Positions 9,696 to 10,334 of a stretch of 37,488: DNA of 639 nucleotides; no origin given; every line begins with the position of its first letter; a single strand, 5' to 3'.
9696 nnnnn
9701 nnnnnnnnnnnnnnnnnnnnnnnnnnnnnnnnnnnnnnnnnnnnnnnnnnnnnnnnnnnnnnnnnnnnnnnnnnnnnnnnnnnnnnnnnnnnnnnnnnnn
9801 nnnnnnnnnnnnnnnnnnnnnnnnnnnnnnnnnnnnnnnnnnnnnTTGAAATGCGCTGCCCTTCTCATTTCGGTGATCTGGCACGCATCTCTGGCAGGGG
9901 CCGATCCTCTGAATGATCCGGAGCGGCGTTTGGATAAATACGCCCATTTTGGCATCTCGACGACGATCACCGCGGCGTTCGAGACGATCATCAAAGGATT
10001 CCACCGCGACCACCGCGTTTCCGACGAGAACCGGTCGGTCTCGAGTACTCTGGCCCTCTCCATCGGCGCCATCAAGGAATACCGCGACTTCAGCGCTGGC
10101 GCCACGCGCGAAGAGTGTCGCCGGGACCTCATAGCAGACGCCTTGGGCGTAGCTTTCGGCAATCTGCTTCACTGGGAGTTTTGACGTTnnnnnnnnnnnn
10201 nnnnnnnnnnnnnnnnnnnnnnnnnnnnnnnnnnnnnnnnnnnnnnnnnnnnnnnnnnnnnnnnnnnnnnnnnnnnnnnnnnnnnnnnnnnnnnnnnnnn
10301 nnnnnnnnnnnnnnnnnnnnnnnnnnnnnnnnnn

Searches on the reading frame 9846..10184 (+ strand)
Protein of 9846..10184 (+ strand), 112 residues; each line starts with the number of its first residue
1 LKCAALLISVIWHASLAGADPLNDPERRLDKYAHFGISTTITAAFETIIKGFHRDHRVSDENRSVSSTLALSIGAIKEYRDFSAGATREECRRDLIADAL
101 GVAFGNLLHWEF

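Call 10: search_protein_families(library=pfam, proteins=[window:9846-10184:+], max_evalue=0.001)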
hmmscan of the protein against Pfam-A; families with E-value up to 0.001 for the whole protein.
window:9846-10184:+ (112 aa): 0 families

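Call 59: search_protein_families(library=ncbifam, proteins=[window:9846-10184:+], max_evalue=0.05)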
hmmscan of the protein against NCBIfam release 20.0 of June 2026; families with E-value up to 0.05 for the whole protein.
window:9846-10184:+ (112 aa): 1 family
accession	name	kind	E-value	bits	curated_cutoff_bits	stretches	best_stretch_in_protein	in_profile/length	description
NF008028.1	PRK10759.1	equivalog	5.7e-06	26.5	117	1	23-108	20-101/106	YfiM family lipoprotein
